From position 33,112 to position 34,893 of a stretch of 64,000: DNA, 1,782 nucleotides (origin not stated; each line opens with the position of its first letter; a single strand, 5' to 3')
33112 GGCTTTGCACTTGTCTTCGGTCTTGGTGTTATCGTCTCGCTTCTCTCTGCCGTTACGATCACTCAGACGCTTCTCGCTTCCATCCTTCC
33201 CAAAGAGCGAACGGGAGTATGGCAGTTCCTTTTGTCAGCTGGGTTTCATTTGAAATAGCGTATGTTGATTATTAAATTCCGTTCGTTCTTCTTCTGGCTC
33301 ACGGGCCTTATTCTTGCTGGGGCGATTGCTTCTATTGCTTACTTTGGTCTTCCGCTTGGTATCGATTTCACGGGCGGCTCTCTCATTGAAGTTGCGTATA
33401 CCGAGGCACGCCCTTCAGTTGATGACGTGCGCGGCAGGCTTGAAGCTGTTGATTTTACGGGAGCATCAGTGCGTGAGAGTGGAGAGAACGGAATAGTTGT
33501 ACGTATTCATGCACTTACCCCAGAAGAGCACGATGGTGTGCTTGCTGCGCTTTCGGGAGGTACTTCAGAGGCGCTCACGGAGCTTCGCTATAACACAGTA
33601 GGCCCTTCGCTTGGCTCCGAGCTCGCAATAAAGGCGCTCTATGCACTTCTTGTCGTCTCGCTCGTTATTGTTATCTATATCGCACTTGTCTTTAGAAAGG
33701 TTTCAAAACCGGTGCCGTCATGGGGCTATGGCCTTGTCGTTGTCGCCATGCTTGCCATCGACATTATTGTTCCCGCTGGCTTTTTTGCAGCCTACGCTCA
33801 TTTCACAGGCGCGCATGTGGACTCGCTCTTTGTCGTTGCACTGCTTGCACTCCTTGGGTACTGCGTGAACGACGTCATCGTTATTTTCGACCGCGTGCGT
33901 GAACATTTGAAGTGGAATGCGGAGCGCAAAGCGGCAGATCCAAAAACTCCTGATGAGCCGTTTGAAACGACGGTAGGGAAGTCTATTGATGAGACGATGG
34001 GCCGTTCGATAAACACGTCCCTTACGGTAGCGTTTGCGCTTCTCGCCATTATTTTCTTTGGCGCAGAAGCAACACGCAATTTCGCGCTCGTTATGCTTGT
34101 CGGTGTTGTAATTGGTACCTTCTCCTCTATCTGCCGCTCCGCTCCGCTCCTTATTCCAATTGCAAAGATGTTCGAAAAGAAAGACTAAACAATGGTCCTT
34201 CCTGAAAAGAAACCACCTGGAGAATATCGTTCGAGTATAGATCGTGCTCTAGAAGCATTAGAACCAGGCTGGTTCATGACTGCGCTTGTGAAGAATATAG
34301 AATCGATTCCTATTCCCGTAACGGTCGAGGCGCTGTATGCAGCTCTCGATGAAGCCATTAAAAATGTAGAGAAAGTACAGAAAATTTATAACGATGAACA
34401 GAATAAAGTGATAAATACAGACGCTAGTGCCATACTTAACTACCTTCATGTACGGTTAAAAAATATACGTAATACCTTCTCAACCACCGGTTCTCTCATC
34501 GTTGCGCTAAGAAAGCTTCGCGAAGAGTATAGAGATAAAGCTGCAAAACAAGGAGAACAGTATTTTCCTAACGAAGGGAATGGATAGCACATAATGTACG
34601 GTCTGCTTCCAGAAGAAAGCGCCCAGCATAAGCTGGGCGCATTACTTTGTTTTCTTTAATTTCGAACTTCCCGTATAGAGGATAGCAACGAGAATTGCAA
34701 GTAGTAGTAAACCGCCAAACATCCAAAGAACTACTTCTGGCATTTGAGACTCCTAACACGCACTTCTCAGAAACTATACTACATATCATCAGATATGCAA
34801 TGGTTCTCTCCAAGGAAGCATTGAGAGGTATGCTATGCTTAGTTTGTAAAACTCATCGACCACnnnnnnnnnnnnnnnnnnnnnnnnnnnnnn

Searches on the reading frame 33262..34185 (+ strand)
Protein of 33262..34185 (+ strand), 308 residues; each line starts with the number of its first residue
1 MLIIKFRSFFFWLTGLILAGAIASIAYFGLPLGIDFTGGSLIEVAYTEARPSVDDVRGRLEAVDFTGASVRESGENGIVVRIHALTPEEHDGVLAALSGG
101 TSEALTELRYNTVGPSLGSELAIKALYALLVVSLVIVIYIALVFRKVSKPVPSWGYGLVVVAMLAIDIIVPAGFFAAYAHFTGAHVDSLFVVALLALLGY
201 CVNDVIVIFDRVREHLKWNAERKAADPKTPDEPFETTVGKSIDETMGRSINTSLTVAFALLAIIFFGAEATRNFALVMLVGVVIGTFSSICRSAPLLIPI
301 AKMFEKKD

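Call 35: find_related_loci(query=A2, collection=genome_contigs, flank=10000)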
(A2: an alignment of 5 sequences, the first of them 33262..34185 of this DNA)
Query A2 (308 aa) in genome_contigs; peptide patterns used: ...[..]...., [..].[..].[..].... (x = any residue, [..] = any of these).
600 stretches matched a pattern (row limit reached: there are more); 574 encode a relative of the query (tblastn E <= 1e-3); the best 80 are kept; 80 distinct loci.
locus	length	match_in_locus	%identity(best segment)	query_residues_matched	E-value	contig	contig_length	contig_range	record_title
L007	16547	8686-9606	71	1-308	2e-139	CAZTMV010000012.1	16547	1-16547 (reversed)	MAG TPA_asm: uncultured Candidatus Saccharibacteria bacterium isolate SRP329715_co2_40 genome assembly, contig: NODE_671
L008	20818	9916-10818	72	1-307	2e-136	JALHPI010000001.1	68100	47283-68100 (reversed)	MAG: Candidatus Paceibacterota bacterium isolate bin.228 c_000000002269, whole genome shotgun sequence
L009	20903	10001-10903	65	1-307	2e-125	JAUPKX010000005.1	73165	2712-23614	MAG: Patescibacteria group bacterium isolate erpe_2018_pw_0hr_WHONDRS-PP48-000085_B_bin.9 scaffold_542707, whole genome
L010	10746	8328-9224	65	1-307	1e-119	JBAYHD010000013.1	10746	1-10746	MAG: Candidatus Paceibacterota bacterium isolate SO_2016_GW1_141 scaffold11178_OW334_2016, whole genome shotgun sequence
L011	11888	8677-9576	62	1-308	6e-116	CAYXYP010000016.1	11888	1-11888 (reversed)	MAG TPA_asm: uncultured Candidatus Saccharibacteria bacterium isolate binchicken_co248_28 genome assembly, contig: NODE_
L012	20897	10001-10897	64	1-307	6e-116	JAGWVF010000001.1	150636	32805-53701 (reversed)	MAG: Patescibacteria group bacterium isolate REEB413 contig-150_44, whole genome shotgun sequence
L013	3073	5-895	61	3-307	5e-119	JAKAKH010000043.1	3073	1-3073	MAG: bacterium isolate WY4.bin53 NODE_45130_length_3073_cov_2.439579, whole genome shotgun sequence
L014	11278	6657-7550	63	1-306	1e-115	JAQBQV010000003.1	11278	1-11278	MAG: Parcubacteria group bacterium isolate RYN_382 scaffold_3914543, whole genome shotgun sequence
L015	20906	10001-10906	61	1-308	2e-113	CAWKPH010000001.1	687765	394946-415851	MAG: uncultured bacterium isolate MFD04540.bin.1.3 genome assembly, contig: contig_1614, whole genome shotgun sequence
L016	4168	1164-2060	60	1-307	8e-114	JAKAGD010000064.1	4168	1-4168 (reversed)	MAG: bacterium isolate WY2.bin144 NODE_44637_length_4168_cov_0.915615, whole genome shotgun sequence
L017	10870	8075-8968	64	1-306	2e-112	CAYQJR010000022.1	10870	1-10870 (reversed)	MAG TPA_asm: uncultured Candidatus Saccharibacteria bacterium isolate SRP136066_co1_416 genome assembly, contig: NODE_78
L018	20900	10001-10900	64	1-307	1e-116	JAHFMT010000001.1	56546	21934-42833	MAG: Candidatus Kaiserbacteria bacterium isolate nzgw463 NODE_713_length_56547_cov_3.637135, whole genome shotgun sequen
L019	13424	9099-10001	62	1-307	4e-107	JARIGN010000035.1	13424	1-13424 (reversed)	MAG: Candidatus Kaiserbacteria bacterium isolate CullarsAll.DT.30 k141_561216, whole genome shotgun sequence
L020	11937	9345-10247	57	1-308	6e-105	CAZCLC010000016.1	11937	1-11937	MAG TPA_asm: uncultured Candidatus Saccharibacteria bacterium isolate SRP128015_co4_33 genome assembly, contig: NODE_131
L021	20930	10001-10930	61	1-307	9e-105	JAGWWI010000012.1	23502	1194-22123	MAG: Patescibacteria group bacterium isolate REEB44 contig-150_2633, whole genome shotgun sequence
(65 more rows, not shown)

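Call 68: find_homologous_proteins(query=L007:10225-14763:+, max_evalue=0.001)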
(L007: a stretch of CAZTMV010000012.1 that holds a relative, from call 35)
Query L007:10225-14763:+ (1513 aa): 2 proteins with E <= 0.001 among 8000 candidates.
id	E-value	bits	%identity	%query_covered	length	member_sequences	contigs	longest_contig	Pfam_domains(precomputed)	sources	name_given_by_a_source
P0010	0.0e+0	3323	100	100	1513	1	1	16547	-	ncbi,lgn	-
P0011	0.0e+0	1680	55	99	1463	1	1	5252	-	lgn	-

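Call 84: search_protein_families(library=pfam, proteins=[P0010, P0011], max_evalue=1)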
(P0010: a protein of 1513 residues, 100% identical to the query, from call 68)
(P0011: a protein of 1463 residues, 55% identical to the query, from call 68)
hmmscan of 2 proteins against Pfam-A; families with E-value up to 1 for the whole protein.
P0010 (1513 aa): 3 families
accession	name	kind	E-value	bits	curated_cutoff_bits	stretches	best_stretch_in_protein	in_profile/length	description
PF17527.7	ALC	-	0.039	14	25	1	1335-1402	30-93/177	Phage ALC protein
PF24987.1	HEAT_EF3_N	-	0.084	13.3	32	1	127-196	74-143/169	EF3 N-terminal HEAT repeat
PF07872.17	DUF1659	-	0.16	12.3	24.1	1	370-402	19-52/72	Protein of unknown function (DUF1659)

P0011 (1463 aa): 0 families

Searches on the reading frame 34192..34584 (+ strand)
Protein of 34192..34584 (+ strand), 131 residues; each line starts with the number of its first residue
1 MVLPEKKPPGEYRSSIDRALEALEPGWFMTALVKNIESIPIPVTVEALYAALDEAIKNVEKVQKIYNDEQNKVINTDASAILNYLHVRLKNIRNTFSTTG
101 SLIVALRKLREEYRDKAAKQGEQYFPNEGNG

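Call 3: search_protein_families(library=pfam, proteins=[window:34192-34584:+], max_evalue=1)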
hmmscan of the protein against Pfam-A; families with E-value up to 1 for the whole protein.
window:34192-34584:+ (131 aa): 1 family
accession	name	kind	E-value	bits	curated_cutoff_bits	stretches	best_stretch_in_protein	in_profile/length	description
PF17417.8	Glycoprot_B_PH2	-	0.051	14.4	23.7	1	49-110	30-90/97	Herpesvirus Glycoprotein B PH-like domain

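Call 4: search_protein_families(library=ncbifam, proteins=[window:34192-34584:+], max_evalue=1)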
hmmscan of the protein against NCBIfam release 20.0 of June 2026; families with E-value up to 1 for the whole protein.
window:34192-34584:+ (131 aa): 1 family
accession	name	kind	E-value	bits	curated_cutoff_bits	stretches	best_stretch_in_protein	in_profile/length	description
TIGR03346.1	chaperone_ClpB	equivalog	0.032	12.6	1232.1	1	20-115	21-119/853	ATP-dependent chaperone ClpB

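Call 19: search_protein_families(library=phrogs, proteins=[window:34192-34584:+], max_evalue=1)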
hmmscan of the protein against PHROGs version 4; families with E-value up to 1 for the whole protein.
window:34192-34584:+ (131 aa): 4 families
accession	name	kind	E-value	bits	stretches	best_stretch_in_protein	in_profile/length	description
phrog_4307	-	unknown function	0.19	13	1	47-84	10-47/98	-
phrog_28508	-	unknown function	0.21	13.1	1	32-123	6-99/106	-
phrog_20719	-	unknown function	0.22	12.8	1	59-91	25-57/87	-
phrog_15805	-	unknown function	0.4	11.6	0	56-68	29-41/47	-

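Call 20: search_protein_families(library=padloc, proteins=[window:34192-34584:+], max_evalue=1)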
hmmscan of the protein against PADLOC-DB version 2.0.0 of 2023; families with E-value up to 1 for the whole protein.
window:34192-34584:+ (131 aa): 1 family
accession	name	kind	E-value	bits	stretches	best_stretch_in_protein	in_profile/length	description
PDLC01499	Cas11d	-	0.011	13.7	1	33-82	127-177/185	CAS-I-D; effector_SS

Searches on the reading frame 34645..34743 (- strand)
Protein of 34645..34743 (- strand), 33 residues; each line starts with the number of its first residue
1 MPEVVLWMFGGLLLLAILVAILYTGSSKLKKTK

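Call 84: search_protein_families(library=pfam, proteins=[window:34645-34743:-], max_evalue=1)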
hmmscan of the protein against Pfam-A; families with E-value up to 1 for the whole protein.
window:34645-34743:- (33 aa): 1 family
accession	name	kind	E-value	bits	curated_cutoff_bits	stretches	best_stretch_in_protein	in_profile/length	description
PF14715.11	FixP_N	-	0.17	12.1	24.9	1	1-26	19-44/48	N-terminal domain of cytochrome oxidase-cbb3, FixP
